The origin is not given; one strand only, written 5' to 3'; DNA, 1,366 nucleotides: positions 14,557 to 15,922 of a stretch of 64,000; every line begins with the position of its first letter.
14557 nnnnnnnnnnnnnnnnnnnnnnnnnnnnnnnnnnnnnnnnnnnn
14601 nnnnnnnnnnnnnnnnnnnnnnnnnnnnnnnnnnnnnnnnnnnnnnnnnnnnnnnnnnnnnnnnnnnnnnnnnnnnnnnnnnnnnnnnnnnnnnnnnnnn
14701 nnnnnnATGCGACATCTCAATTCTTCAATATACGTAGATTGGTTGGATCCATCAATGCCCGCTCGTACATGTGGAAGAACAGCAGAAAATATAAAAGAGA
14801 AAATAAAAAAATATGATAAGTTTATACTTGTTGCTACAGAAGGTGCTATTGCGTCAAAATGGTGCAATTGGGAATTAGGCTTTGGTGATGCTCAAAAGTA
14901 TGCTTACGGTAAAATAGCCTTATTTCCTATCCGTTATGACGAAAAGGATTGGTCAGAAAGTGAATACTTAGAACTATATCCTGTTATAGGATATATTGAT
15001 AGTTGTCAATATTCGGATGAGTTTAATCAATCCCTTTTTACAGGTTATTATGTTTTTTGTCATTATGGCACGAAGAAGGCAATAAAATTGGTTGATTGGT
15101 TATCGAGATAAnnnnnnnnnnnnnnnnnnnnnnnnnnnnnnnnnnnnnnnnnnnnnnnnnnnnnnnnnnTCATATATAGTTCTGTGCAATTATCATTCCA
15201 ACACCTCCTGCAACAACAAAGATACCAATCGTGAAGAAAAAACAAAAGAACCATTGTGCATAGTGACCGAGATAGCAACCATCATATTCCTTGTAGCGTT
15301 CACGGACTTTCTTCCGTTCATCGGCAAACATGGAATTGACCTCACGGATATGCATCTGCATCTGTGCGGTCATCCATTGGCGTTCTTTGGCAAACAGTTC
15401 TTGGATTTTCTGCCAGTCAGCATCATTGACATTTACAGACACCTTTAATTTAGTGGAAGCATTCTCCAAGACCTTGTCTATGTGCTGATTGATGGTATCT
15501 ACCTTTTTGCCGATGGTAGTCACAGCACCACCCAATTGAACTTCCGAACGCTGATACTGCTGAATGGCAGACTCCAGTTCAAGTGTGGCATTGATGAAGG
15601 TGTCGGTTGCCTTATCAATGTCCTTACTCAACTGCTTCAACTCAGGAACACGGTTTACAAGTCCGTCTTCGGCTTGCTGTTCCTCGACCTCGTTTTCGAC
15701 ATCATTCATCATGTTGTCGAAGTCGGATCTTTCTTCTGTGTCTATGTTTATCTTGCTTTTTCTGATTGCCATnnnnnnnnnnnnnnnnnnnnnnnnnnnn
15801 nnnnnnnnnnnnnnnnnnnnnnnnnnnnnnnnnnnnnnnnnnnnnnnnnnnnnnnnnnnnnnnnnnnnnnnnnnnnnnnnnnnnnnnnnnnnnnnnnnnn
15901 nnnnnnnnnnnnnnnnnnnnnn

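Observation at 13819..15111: Cargo of the integrase-bearing element: orphan serine-protease-fold half, a secreted partner and a TIR-like protein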

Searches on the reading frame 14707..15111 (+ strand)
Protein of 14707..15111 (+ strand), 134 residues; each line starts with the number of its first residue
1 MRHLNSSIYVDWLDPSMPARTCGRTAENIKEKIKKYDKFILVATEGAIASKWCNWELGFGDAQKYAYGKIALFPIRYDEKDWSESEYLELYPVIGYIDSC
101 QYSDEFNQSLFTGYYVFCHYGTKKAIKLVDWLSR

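Call 3: search_protein_families(library=pfam, proteins=[window:14707-15111:+], max_evalue=1)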
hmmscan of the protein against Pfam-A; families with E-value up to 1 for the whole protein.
window:14707-15111:+ (134 aa): 1 family
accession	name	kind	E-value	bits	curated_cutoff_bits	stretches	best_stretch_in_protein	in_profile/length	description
PF13676.11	TIR_2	-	1.5e-06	29.1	28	1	10-106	27-118/122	TIR domain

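Call 5: search_protein_families(library=ncbifam, proteins=[window:14707-15111:+], max_evalue=1)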
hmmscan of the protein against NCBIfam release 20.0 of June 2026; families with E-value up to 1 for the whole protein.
window:14707-15111:+ (134 aa): 1 family
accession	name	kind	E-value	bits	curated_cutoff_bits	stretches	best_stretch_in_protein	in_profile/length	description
NF058526.1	Thoeris_type3_ThcB4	equivalog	0.068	12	220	1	27-64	172-209/375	Thoeris type III anti-phage system protein ThcB4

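Call 6: search_protein_families(library=padloc, proteins=[window:14707-15111:+], max_evalue=1)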
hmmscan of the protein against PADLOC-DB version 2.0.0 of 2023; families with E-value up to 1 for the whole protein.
window:14707-15111:+ (134 aa): 7 families
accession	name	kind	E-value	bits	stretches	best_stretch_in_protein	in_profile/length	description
PDLC00423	ThsB1|ThsB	-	6e-47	157.8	1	2-133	59-189/190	TIR-like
PDLC00436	ThsB1|ThsB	-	4e-38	128.8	1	5-133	61-182/183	TIR-like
PDLC00419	ThsB1|ThsB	-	8e-26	88.8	1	5-96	53-143/165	TIR-like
PDLC00422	ThsB1|ThsB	-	3.7e-20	70.2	1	4-97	65-159/194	TIR-like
PDLC00437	ThsB1|ThsB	-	6.9e-20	69.4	1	5-96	7-99/129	TIR-like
PDLC00425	ThsB1|ThsB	-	2.3e-11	41.4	1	6-64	278-339/389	TIR-like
PDLC00426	ThsB1|ThsB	-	2.9e-05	21.5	1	5-62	263-323/352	TIR-like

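Call 9: find_homologous_proteins(query=window:14707-15111:+)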
Query window:14707-15111:+ (134 aa): 325 proteins with E <= 0.001 among 328 candidates; the best 120 are listed.
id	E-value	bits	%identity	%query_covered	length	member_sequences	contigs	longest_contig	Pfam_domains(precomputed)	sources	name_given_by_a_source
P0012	9.6e-78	277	92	100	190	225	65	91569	PF13676.12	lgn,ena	-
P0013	1.7e-68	247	82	100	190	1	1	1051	PF13676.12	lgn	-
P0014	6.4e-68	245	93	88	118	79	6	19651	-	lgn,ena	-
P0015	6.1e-67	242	81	100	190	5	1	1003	PF13676.12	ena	-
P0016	1.5e-62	228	82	95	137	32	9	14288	-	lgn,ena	-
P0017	1.1e-61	225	80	95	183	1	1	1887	PF13676.12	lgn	-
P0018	9.4e-61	222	75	100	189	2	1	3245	PF13676.12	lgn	-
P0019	6.3e-60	219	74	100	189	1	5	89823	PF13676.12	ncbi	-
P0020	3.7e-58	213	74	100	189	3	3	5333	PF13676.12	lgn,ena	-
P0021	3.7e-58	213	75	100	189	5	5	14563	PF13676.12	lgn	-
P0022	8.6e-57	209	72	100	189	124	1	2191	PF13676.12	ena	-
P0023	3.0e-56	207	73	100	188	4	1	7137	PF13676.12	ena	-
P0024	1.8e-55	205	84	81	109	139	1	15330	-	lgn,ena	-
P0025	4.2e-55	204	70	99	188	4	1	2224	PF13676.12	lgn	-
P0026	1.2e-54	202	69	100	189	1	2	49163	PF13676.12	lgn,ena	-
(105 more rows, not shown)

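Call 12: find_encoding_contigs(protein=P0012, flank=8000, max_places=6)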
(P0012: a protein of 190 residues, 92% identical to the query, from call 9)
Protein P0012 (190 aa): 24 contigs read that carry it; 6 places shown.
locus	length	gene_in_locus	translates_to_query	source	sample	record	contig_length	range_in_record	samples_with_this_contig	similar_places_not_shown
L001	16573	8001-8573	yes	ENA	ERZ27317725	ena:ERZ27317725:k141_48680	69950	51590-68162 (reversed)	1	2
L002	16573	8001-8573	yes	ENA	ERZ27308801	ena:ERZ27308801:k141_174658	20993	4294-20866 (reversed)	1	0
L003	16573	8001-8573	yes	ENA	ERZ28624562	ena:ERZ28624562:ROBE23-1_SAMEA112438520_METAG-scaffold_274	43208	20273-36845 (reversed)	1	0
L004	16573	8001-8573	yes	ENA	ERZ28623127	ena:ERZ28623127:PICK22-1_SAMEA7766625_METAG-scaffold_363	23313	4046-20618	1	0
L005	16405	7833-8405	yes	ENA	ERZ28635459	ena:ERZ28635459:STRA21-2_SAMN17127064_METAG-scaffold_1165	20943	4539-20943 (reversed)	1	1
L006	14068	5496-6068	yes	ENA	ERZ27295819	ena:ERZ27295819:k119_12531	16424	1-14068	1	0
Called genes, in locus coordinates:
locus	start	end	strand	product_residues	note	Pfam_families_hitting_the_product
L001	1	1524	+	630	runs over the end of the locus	PF07728:AAA_5 (faint)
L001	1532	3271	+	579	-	-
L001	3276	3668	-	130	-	PF00293:NUDIX, PF14815:NUDIX_4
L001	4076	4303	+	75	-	PF13443:HTH_26, PF01381:HTH_3 (weak)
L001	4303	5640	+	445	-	PF00145:DNA_methylase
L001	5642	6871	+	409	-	PF09561:RE_HpaII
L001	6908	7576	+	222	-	PF08937:ThsB_TIR (faint)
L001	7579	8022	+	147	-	-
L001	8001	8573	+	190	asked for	PF13676:TIR_2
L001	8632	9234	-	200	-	-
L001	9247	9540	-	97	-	-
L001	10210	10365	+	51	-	-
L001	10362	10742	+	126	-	-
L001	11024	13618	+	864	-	-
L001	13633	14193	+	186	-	PF18925:DUF5675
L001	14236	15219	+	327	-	PF02498:Bro-N, PF03374:ANT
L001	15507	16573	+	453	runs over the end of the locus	PF01554:MatE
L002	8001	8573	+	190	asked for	PF13676:TIR_2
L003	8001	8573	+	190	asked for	PF13676:TIR_2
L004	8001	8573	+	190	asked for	PF13676:TIR_2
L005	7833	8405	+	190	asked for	PF13676:TIR_2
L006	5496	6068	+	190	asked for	PF13676:TIR_2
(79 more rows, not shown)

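Call 52: search_protein_families(library=padloc, proteins=[L001:6908-7576:+, L001:7579-8022:+, L001:8001-8573:+, L001:1532-3271:+, L001:3276-3668:-], max_evalue=0.001)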
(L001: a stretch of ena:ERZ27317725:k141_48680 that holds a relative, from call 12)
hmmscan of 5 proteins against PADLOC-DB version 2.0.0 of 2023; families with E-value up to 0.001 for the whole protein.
L001:6908-7576:+ (222 aa): 4 families
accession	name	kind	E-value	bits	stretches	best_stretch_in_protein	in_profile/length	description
PDLC00428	ThsB1|ThsB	-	1e-79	265.9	1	1-221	1-218/219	TIR-like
PDLC00438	ThsB1|ThsB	-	5.5e-14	50.6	1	31-221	15-205/206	TIR-like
PDLC00437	ThsB1|ThsB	-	6.6e-05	21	1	46-106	9-64/129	TIR-like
PDLC00436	ThsB1|ThsB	-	0.00021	18.9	1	22-106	42-116/183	TIR-like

L001:7579-8022:+ (147 aa): 4 families
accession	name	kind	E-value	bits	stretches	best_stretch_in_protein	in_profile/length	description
PDLC04686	PDC-M50A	-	2e-36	123.2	1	5-135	4-130/134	-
PDLC04685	PDC-M50A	-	1.8e-26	90.9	1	4-134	3-126/130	-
PDLC04684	PDC-M50A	-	2.6e-22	78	1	6-133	14-136/159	-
PDLC04687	PDC-M50A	-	1.7e-14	52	1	10-129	16-132/144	-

L001:8001-8573:+ (190 aa): 8 families
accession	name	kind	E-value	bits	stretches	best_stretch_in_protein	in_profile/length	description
PDLC00423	ThsB1|ThsB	-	4.7e-57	190.7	1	19-189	18-189/190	TIR-like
PDLC00436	ThsB1|ThsB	-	9.5e-46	153.6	1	5-189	5-182/183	TIR-like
PDLC00419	ThsB1|ThsB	-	1.3e-33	114.2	1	12-157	5-148/165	TIR-like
PDLC00422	ThsB1|ThsB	-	4.7e-26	89.5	1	17-152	22-158/194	TIR-like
PDLC00437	ThsB1|ThsB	-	5.3e-21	73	1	57-151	3-98/129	TIR-like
PDLC00425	ThsB1|ThsB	-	2.8e-14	51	1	34-157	250-372/389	TIR-like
PDLC00426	ThsB1|ThsB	-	4.7e-07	27.4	1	34-118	236-323/352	TIR-like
PDLC00418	ThsB1|ThsB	-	0.00065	17.6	0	34-116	3-88/155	TIR-like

L001:1532-3271:+ (579 aa): 0 families

L001:3276-3668:- (130 aa): 1 family
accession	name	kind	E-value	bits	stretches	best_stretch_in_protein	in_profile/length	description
PDLC04899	PDC-S07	-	5.8e-42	140.6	1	1-129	3-128/135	-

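Call 66: search_solved_structures(query=P0012, max_evalue=1, show_alignments=2)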
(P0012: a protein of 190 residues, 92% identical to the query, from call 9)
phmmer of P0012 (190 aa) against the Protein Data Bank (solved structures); distinct sequences matched with E-value up to 1: 11.
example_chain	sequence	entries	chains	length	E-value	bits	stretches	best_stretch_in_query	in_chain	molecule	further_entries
8btn_B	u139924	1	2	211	7.6e-11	45.5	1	30-151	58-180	TIR domain-containing protein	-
1fyw_A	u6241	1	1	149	0.043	17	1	82-120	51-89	TOLL-LIKE RECEPTOR 2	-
1fyx_A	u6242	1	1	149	0.045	16.9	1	82-120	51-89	TOLL-LIKE RECEPTOR 2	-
9mud_K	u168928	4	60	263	0.16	15.1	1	39-131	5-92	Cat1 (CRISPR associated TIR 1) pentagonal filament | Cat1 (CRISPR associated TIR 1) pentagonal filament assembly | Cat1 (CRISPR-associated TIR 1)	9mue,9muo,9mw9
6ocv_A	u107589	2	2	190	0.24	14.6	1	27-84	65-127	Heme NO binding domain protein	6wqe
1a0a_A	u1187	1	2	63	0.48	13.6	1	41-78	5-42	PROTEIN (PHOSPHATE SYSTEM POSITIVE REGULATORY PROTEIN PHO4)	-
8yyj_A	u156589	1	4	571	0.51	13.5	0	34-92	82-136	Ribonuclease J 2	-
1fyv_A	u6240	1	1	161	0.53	13.4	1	82-128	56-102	TOLL-LIKE RECEPTOR 1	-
7nuw_A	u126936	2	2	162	0.53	13.4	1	82-128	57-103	Toll-like receptor 1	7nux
7nt7_A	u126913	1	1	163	0.54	13.4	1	82-128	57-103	Toll-like receptor 1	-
4om7_A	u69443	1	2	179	0.58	13.3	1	81-124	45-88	Toll-like receptor 6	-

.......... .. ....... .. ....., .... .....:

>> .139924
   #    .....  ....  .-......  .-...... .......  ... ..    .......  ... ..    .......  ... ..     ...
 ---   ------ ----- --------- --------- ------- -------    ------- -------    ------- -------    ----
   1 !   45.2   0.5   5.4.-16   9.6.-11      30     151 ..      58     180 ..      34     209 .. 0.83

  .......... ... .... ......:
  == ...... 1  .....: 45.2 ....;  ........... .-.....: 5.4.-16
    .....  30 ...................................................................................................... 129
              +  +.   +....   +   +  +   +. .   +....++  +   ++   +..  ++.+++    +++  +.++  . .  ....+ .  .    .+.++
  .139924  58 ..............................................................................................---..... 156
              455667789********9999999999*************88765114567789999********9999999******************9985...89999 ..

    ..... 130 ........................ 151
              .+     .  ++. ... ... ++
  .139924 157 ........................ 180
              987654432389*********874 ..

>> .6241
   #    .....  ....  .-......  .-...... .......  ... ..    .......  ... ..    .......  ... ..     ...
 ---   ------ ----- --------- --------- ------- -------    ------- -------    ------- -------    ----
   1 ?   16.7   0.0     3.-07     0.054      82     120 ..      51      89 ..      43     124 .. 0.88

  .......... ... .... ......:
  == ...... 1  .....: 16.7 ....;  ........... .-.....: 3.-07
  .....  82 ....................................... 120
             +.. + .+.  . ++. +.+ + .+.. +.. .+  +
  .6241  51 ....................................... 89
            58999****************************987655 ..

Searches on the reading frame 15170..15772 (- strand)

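Call 3: search_protein_families(library=pfam, proteins=[window:15170-15772:-], max_evalue=1)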
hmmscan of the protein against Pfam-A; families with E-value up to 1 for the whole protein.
window:15170-15772:- (200 aa): 12 families
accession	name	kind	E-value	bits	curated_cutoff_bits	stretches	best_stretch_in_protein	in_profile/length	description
PF06584.18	DIRP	-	0.012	16.2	27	1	94-162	13-76/108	DIRP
PF04899.17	MbeD_MobD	-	0.057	14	21.6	0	45-100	12-67/70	MbeD/MobD like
PF11304.13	DUF3106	-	0.084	13.8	24.3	1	101-163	11-73/104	Protein of unknown function (DUF3106)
PF04791.21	LMBR1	-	0.088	12.1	31.9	1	45-169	200-350/510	LMBR1-like membrane protein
PF24988.1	NEW1_HB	-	0.11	13.1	27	1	97-129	32-62/87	NEW1 helical bundle domain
PF09763.15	Sec3_CC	-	0.15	12.4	27.1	1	19-132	2-115/133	Exocyst complex component Sec3, coiled-coil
PF05596.16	Taeniidae_ag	-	0.24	11.6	31.9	1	138-163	23-48/55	Taeniidae antigen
PF03954.19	Lectin_N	-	0.41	11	28.3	1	46-99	60-113/140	Hepatic lectin, N-terminal domain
PF05377.16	FlaC_arch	-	0.51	11.2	27.8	0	82-103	21-42/55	Flagella accessory protein C (FlaC)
PF04513.17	Baculo_PEP_C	-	0.53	10.8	38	0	46-109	34-94/140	Baculovirus polyhedron envelope protein, PEP, C terminus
PF07889.17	DUF1664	-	0.77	10.3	34.6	1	44-103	49-108/124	Protein of unknown function (DUF1664)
PF14942.11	Muted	-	0.8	10.3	26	1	83-162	59-141/146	Organelle biogenesis, Muted-like protein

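Call 5: search_protein_families(library=ncbifam, proteins=[window:15170-15772:-], max_evalue=1)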
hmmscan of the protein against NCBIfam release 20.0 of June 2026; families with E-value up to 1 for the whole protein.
window:15170-15772:- (200 aa): 5 families
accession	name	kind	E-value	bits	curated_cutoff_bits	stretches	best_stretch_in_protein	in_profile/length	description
NF051436.1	NheA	equivalog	0.0081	15.1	500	1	7-117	131-236/385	non-hemolytic enterotoxin subunit A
NF004430.0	PRK05771.2-4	equivalog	0.084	11.4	670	1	14-159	88-231/646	V-type ATP synthase subunit I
NF053563.1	Rkd4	equivalog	0.12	10.5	860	1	14-163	457-599/747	arcadin-4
NF045780.1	TrlF_fam_ATP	equivalog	0.25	9.9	350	1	9-158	556-701/944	TrlF family AAA-like ATPase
TIGR03752.1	conj_TIGR03752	hypoth_equivalog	0.43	9.8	241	1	27-137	28-142/471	TIGR03752 family integrating conjugative element protein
